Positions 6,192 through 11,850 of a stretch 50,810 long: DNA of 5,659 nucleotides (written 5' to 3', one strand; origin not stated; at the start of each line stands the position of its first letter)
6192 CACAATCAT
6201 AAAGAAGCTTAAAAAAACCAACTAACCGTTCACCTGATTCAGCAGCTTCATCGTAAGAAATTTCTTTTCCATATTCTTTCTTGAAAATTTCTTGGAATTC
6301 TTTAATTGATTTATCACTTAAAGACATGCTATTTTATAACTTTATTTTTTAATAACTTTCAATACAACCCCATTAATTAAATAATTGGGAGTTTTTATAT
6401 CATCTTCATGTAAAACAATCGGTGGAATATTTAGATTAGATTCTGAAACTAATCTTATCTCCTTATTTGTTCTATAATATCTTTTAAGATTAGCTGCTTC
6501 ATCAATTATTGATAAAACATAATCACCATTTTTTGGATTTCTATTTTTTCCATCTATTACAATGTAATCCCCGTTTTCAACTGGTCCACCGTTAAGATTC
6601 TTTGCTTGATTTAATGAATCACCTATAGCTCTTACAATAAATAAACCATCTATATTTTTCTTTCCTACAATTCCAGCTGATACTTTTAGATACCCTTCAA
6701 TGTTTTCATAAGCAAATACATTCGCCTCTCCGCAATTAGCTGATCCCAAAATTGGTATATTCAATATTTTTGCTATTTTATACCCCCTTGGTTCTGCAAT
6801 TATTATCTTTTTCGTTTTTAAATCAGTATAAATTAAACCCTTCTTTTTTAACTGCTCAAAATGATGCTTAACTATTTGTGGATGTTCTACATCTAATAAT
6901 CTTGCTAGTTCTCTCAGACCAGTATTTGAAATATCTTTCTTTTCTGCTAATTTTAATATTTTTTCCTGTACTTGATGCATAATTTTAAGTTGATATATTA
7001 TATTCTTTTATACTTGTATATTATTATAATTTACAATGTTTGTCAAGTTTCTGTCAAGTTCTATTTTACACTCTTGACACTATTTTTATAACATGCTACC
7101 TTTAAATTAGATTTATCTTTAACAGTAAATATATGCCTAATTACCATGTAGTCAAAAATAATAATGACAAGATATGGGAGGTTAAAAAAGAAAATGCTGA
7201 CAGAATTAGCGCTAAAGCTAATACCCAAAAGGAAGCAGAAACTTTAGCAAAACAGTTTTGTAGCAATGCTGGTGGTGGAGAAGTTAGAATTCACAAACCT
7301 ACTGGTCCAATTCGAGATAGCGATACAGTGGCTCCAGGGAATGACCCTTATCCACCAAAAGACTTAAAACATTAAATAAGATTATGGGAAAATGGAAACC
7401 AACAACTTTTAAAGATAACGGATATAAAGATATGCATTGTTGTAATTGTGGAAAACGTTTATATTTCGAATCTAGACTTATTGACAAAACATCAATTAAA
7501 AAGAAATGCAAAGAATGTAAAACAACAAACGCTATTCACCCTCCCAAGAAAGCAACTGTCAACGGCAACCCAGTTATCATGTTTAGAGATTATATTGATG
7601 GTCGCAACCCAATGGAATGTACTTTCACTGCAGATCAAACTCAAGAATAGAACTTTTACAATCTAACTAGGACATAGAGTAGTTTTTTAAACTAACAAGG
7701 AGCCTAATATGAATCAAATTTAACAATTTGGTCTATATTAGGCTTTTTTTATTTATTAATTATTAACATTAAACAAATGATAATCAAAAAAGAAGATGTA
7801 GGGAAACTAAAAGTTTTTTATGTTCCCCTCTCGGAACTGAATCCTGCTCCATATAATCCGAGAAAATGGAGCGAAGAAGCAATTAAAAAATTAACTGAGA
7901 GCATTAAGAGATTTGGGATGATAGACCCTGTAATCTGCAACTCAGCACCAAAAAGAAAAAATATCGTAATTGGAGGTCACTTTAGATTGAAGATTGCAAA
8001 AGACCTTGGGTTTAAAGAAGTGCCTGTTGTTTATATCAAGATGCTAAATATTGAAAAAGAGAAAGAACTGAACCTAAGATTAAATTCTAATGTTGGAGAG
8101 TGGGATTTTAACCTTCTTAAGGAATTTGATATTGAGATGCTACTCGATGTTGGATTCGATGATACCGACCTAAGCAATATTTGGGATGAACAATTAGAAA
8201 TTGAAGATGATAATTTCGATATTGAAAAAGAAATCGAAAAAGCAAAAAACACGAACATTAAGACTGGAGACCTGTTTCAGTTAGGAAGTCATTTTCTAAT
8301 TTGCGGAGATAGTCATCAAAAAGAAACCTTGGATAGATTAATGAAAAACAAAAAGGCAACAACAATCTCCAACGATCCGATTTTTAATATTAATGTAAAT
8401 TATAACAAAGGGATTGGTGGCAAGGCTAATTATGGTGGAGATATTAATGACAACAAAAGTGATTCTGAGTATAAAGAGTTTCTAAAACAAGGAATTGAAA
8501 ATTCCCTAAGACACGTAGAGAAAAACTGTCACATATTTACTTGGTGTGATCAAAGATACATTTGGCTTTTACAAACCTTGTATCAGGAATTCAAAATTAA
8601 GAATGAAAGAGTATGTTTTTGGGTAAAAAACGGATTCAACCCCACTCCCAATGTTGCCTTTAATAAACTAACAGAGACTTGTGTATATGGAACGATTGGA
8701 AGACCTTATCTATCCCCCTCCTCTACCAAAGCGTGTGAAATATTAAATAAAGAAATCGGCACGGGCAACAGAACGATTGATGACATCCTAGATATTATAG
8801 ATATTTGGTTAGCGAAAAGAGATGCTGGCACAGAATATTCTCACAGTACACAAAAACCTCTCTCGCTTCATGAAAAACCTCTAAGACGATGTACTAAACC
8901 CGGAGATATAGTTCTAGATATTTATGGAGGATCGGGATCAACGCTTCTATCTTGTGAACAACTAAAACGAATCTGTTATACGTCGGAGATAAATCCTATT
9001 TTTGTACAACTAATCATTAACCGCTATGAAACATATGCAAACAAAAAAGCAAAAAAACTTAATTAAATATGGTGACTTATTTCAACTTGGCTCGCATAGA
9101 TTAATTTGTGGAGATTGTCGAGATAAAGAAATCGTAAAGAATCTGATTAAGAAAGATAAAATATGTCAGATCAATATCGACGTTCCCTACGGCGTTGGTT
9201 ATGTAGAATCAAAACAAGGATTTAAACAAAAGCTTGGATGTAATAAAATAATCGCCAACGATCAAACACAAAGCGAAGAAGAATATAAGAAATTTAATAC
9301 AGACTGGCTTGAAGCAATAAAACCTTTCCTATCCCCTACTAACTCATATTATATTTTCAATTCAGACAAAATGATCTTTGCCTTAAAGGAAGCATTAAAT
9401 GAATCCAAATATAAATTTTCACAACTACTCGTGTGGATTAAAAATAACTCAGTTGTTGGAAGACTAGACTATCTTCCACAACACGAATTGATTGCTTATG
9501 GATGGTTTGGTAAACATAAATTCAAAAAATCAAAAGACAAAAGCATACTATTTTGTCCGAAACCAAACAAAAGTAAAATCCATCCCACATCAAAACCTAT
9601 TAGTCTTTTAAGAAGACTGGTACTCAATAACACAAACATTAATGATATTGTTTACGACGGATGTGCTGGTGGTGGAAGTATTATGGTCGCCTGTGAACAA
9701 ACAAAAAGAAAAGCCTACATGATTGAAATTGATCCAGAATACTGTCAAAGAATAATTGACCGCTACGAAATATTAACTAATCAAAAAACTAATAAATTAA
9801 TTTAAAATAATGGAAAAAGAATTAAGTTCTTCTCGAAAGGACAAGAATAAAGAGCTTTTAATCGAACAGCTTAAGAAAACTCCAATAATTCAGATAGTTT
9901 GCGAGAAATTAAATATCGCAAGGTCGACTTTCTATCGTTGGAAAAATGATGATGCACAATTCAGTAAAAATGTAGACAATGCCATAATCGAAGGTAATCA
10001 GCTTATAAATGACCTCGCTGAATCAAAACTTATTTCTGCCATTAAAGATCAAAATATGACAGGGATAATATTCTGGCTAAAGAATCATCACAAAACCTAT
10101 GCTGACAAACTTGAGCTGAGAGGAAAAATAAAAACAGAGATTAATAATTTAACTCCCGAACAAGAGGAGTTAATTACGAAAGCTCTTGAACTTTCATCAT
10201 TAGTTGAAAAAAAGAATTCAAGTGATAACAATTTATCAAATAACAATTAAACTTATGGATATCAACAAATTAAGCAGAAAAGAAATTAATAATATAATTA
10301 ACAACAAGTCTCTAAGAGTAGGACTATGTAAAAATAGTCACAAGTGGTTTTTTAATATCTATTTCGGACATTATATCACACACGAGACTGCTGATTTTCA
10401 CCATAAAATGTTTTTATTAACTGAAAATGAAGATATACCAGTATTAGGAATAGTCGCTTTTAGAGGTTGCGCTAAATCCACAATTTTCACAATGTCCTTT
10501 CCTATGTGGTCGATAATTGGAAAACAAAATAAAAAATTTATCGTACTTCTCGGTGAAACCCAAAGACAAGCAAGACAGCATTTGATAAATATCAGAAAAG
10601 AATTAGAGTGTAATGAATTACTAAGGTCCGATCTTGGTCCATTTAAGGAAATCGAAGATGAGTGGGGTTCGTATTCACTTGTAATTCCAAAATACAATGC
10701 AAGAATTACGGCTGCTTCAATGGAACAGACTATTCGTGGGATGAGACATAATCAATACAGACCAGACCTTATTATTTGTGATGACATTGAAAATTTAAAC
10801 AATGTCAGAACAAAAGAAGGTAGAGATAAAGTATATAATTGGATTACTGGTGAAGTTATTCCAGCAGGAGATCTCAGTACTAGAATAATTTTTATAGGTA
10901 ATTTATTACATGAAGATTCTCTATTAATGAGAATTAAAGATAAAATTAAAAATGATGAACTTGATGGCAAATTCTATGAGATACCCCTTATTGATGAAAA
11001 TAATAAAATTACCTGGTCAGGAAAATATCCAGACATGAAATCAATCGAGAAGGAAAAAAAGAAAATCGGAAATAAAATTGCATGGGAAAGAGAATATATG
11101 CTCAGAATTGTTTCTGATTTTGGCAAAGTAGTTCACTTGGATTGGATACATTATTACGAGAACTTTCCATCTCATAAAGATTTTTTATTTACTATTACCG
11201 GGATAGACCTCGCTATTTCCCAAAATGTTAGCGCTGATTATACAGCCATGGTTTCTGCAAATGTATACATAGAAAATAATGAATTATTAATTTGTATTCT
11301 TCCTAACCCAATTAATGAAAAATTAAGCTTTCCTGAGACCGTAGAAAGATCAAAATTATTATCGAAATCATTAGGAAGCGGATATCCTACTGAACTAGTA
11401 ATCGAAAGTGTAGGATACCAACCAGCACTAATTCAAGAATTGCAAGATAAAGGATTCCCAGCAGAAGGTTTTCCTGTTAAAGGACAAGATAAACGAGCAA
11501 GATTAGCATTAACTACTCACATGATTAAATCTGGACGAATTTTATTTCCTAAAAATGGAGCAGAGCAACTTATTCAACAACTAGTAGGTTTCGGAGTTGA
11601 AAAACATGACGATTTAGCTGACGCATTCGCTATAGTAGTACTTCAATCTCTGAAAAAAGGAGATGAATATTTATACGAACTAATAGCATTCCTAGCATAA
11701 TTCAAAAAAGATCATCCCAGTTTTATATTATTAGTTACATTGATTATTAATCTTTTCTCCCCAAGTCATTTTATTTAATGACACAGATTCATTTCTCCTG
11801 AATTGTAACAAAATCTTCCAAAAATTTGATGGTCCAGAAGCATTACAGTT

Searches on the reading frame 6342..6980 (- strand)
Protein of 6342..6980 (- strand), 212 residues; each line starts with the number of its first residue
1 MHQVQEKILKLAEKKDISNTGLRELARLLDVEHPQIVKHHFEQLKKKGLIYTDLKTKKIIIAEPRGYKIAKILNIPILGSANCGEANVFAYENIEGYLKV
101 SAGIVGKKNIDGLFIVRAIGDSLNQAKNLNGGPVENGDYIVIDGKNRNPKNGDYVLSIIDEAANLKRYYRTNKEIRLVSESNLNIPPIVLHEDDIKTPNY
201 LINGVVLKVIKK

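Call 51: search_protein_families(library=pfam, proteins=[window:6342-6980:-], max_evalue=0.001)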
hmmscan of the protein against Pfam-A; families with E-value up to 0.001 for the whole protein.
window:6342-6980:- (212 aa): 1 family
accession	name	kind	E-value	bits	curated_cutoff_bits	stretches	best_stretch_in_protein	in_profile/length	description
PF00717.28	Peptidase_S24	-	9.4e-14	51.6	23.3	1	76-195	1-109/116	Peptidase S24-like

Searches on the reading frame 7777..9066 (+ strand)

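Call 51: search_protein_families(library=pfam, proteins=[window:7777-9066:+], max_evalue=0.001)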
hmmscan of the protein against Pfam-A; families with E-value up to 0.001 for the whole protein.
window:7777-9066:+ (429 aa): 2 families
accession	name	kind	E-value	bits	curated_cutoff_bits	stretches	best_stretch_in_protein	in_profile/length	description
PF01555.25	N6_N4_Mtase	-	1.4e-20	74.6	26.7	1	197-413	4-219/221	DNA methylase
PF02195.25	ParB_N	-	3.8e-11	43.3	26.3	1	15-88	5-78/95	ParB N-terminal domain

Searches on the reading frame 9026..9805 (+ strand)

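Call 51: search_protein_families(library=pfam, proteins=[window:9026-9805:+], max_evalue=0.001)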
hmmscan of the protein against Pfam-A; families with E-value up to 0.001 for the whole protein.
window:9026-9805:+ (259 aa): 1 family
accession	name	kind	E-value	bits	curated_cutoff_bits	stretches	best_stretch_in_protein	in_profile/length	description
PF01555.25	N6_N4_Mtase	-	1.8e-26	93.9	26.7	1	51-243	6-219/221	DNA methylase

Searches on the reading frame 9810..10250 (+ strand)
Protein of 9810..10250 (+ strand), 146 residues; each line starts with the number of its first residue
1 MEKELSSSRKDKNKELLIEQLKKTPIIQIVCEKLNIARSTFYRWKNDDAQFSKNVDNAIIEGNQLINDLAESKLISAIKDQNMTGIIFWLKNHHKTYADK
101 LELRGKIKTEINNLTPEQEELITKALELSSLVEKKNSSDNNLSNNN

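Call 51: search_protein_families(library=pfam, proteins=[window:9810-10250:+], max_evalue=0.001)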
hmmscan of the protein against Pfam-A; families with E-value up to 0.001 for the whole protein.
window:9810-10250:+ (146 aa): 2 families
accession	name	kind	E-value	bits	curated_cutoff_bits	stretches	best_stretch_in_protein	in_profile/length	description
PF13022.12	HTH_Tnp_1_2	-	1.1e-06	29.2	27.9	1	7-112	9-114/122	Helix-turn-helix of insertion element transposase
PF07374.17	DUF1492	-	0.00051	20.6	21.5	0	27-47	74-94/100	Protein of unknown function (DUF1492)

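Call 66: search_protein_families(library=phrogs, proteins=[window:9810-10250:+], max_evalue=0.001)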
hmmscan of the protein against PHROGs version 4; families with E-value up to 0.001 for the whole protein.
window:9810-10250:+ (146 aa): 6 families
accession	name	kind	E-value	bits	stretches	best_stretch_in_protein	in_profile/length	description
phrog_309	-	head and packaging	2.4e-09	38.6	1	30-125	162-280/319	terminase small subunit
phrog_4869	-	unknown function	1.2e-05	26.3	1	17-52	5-40/172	-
phrog_157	-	integration and excision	2e-05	24.8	1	7-57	196-249/580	transposase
phrog_24579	-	head and packaging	6e-05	24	1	7-111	15-116/126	terminase small subunit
phrog_4102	-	head and packaging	0.0002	22.6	1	11-79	17-88/166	terminase small subunit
phrog_4044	-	head and packaging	0.00096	19.7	0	9-59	24-74/180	terminase small subunit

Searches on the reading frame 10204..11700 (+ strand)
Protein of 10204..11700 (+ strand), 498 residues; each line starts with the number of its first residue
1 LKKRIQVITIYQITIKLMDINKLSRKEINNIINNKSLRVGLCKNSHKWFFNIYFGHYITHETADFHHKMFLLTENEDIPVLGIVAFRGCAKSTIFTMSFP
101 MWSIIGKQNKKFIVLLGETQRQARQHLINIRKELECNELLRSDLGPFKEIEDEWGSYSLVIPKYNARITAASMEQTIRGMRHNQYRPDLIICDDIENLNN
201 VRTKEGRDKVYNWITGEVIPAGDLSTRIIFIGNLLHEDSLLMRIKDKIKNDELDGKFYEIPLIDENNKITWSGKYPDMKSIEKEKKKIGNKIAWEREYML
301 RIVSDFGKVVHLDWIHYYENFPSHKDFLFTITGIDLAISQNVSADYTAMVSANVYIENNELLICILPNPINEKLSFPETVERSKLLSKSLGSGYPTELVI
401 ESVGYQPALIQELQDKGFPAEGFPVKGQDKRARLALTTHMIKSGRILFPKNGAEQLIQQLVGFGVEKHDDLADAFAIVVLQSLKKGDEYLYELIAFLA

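Call 51: search_protein_families(library=pfam, proteins=[window:10204-11700:+], max_evalue=0.001)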
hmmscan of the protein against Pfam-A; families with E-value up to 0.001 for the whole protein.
window:10204-11700:+ (498 aa): 0 families

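Call 66: search_protein_families(library=phrogs, proteins=[window:10204-11700:+], max_evalue=0.001)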
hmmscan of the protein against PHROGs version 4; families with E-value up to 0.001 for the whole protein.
window:10204-11700:+ (498 aa): 6 families
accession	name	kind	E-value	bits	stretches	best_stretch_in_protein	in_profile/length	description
phrog_38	-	head and packaging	6.4e-77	260.9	1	27-485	256-706/760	terminase large subunit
phrog_2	-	head and packaging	3e-10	40.5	1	72-485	275-595/807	terminase large subunit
phrog_14112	-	unknown function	2.5e-09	37.9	1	80-216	104-241/247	-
phrog_5573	-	head and packaging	6.6e-09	36.6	1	255-477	12-229/250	terminase large subunit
phrog_4758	-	head and packaging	2.6e-08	34.5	1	42-267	16-240/243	terminase large subunit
phrog_17672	-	head and packaging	6.7e-07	29.6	1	83-212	70-197/395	terminase large subunit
